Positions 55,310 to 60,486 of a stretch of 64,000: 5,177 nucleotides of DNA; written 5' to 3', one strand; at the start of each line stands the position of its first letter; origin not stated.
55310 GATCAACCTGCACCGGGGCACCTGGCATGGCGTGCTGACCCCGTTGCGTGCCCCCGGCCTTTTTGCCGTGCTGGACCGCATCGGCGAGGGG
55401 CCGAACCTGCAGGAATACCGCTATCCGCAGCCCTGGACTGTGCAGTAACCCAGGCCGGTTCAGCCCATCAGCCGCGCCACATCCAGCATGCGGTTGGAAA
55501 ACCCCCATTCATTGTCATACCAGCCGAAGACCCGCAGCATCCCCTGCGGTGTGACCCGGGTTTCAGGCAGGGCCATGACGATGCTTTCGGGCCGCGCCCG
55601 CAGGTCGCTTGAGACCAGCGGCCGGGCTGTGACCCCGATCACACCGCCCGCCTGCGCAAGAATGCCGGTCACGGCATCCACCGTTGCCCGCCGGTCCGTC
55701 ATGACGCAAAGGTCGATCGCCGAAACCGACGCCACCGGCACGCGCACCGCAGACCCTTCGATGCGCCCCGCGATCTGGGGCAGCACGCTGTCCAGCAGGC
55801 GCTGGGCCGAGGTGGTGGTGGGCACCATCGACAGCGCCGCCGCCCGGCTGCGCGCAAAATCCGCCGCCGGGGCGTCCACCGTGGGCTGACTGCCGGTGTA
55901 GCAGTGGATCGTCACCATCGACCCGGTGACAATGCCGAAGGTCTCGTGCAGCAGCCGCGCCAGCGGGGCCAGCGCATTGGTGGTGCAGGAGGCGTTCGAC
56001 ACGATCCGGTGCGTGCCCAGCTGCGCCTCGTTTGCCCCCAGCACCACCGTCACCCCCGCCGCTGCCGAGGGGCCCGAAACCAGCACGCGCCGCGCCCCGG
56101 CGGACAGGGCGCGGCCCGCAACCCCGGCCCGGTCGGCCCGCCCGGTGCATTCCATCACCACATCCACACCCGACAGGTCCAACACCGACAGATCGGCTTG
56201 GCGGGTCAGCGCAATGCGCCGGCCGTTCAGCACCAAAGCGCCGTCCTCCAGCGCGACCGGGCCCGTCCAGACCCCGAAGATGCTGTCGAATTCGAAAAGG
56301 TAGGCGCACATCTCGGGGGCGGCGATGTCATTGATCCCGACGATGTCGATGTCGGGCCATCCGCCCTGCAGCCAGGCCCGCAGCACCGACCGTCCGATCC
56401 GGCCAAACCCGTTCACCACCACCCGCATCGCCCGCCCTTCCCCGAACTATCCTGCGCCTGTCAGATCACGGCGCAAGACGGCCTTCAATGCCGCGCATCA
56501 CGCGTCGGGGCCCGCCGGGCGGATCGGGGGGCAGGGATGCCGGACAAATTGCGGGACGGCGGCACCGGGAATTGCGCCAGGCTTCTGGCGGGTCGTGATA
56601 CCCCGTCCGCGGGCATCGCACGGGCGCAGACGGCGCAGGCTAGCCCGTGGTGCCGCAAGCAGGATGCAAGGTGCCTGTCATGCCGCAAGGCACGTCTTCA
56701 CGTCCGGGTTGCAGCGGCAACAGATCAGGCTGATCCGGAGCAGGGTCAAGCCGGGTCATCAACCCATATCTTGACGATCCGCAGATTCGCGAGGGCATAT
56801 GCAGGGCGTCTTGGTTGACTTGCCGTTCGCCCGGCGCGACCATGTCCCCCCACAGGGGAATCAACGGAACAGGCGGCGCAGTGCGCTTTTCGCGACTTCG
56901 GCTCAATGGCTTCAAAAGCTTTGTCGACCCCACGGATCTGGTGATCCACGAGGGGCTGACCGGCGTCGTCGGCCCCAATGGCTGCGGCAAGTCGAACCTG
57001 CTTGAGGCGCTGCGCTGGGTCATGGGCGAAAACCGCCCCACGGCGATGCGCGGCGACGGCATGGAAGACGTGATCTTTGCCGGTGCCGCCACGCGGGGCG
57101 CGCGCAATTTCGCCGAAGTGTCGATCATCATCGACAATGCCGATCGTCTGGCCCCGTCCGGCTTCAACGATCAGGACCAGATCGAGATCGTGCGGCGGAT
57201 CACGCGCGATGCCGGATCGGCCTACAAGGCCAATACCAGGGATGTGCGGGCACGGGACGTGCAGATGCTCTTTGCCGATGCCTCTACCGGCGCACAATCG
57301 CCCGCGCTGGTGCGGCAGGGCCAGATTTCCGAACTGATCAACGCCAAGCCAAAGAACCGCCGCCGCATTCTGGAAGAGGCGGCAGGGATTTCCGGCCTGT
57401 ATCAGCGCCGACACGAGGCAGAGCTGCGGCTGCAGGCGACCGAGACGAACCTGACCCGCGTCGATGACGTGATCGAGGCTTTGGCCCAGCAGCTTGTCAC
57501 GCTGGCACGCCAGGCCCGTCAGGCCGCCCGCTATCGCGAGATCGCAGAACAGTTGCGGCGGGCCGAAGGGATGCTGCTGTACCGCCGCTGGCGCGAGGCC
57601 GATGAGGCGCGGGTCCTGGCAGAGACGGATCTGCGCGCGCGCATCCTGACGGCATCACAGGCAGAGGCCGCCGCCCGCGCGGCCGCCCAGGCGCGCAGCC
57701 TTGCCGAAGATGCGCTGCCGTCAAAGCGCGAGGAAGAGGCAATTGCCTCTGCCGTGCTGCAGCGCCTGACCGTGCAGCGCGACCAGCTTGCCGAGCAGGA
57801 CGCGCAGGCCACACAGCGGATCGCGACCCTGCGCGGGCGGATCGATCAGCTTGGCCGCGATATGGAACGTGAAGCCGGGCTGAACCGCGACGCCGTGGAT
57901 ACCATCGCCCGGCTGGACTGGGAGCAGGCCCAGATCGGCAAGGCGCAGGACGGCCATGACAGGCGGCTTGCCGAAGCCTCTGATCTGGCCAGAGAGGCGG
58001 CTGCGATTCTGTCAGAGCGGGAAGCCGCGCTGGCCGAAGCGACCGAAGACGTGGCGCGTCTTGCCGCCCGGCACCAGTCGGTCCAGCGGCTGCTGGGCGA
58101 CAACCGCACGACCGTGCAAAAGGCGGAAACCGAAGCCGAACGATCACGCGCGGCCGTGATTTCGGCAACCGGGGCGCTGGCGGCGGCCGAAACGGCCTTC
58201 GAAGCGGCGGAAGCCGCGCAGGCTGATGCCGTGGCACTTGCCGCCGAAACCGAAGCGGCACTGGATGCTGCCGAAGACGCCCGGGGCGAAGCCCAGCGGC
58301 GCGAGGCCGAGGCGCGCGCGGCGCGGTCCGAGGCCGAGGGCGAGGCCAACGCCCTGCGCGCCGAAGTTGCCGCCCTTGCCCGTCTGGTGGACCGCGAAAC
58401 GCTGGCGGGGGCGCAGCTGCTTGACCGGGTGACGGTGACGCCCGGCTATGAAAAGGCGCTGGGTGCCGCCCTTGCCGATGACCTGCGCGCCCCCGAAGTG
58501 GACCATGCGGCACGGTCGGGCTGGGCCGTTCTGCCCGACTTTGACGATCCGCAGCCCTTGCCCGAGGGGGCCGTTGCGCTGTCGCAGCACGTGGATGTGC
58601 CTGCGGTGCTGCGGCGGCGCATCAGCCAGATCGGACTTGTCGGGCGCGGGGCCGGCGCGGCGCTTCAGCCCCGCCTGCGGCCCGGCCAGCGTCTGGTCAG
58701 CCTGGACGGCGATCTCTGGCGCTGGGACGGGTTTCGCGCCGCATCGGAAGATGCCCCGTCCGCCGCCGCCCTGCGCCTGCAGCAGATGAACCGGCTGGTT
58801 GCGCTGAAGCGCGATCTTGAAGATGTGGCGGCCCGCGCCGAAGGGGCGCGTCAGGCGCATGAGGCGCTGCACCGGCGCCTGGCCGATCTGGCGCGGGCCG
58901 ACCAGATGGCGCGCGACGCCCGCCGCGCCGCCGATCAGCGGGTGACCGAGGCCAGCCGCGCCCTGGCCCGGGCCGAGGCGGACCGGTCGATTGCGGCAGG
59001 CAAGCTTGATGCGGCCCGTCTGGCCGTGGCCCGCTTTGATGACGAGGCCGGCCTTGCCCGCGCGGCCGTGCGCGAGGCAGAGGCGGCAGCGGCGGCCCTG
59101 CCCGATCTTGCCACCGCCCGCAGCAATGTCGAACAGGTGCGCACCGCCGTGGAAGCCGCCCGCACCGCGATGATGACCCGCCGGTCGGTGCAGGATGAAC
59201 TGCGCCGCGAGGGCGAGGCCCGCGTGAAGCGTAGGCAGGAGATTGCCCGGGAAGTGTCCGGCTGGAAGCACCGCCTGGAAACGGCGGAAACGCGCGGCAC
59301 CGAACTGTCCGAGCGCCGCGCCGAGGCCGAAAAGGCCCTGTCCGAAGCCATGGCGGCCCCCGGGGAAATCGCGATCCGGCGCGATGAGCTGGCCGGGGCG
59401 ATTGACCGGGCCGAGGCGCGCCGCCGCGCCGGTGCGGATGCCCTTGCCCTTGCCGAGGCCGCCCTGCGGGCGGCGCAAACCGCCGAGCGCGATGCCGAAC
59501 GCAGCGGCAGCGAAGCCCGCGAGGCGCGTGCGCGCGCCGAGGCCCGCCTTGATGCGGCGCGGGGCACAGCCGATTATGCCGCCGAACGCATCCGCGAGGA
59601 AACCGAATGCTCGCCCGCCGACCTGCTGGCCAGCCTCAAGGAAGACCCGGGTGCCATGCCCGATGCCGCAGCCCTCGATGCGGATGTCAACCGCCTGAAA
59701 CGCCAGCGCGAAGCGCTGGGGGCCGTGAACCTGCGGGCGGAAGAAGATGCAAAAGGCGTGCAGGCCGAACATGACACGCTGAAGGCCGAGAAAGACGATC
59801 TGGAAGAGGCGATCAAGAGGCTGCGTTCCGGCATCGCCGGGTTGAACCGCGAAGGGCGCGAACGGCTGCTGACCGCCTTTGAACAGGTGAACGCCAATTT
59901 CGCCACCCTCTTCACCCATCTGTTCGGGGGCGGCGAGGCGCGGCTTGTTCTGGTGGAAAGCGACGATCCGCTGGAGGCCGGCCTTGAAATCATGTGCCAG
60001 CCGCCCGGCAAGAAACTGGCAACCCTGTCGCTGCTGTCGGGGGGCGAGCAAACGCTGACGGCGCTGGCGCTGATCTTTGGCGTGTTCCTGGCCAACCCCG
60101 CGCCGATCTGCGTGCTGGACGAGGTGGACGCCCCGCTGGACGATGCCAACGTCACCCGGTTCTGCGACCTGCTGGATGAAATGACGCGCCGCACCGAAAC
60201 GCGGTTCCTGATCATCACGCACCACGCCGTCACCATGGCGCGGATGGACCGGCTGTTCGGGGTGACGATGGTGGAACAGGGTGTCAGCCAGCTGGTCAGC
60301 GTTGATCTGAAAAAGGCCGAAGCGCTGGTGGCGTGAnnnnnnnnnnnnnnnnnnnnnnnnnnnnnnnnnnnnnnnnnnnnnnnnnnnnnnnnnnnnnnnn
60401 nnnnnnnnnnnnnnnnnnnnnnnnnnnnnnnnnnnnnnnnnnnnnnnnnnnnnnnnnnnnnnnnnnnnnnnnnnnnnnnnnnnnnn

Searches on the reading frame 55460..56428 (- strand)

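Call 47: search_protein_families(library=pfam, proteins=[window:55460-56428:-], max_evalue=1e-8)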
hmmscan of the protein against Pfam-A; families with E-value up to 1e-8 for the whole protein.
window:55460-56428:- (322 aa): 2 families
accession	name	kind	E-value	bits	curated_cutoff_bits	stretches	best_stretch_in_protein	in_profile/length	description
PF02800.25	Gp_dh_C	-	1.4e-39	135.6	24.4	1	153-304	1-158/158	Glyceraldehyde 3-phosphate dehydrogenase, C-terminal domain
PF00044.30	Gp_dh_N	-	1.3e-26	93.3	31.7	1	1-98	1-98/101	Glyceraldehyde 3-phosphate dehydrogenase, NAD binding domain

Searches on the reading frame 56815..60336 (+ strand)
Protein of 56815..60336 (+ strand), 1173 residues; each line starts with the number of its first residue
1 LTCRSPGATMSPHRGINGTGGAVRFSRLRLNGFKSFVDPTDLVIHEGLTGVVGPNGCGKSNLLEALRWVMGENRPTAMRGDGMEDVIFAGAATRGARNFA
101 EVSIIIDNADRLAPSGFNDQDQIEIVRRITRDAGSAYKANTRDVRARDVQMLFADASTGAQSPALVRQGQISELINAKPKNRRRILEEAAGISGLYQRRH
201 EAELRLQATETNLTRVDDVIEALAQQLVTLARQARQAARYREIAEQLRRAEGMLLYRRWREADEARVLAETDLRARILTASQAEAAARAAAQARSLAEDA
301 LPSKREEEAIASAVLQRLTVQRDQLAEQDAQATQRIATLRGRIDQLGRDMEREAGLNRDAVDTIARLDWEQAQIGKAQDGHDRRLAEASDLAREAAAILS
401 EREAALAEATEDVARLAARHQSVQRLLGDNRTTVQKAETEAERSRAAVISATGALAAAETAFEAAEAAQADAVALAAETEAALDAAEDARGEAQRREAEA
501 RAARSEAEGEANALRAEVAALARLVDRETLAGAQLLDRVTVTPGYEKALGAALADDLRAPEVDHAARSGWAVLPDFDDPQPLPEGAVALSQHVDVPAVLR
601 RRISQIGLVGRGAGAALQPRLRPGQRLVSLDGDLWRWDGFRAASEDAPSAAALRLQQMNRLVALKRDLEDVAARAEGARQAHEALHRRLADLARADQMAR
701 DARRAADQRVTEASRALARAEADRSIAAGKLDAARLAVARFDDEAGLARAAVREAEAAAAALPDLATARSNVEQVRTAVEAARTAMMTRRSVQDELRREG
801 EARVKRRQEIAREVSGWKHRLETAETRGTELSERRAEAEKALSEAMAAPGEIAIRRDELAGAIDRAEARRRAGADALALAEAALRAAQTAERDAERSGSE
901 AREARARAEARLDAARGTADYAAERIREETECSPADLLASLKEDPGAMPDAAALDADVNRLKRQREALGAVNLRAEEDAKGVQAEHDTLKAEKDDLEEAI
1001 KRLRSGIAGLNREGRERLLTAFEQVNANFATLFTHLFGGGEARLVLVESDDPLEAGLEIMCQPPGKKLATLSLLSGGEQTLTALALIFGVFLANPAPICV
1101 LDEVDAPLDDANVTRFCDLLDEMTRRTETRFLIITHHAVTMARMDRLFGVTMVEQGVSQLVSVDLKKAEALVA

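Call 47: search_protein_families(library=pfam, proteins=[window:56815-60336:+], max_evalue=1e-8)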
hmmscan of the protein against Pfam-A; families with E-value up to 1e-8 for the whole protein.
window:56815-60336:+ (1173 aa): 3 families
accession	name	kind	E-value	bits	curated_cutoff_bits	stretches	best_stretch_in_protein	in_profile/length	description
PF02463.25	SMC_N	-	1.5e-56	191.7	40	1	26-1158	3-219/220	RecF/RecN/SMC N terminal domain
PF13476.12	AAA_23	-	1.7e-15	58.7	27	1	27-226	1-199/201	AAA domain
PF13304.12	AAA_21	-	2.9e-11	44.4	27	0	48-87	1-45/304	AAA domain, putative AbiEii toxin, Type IV TA system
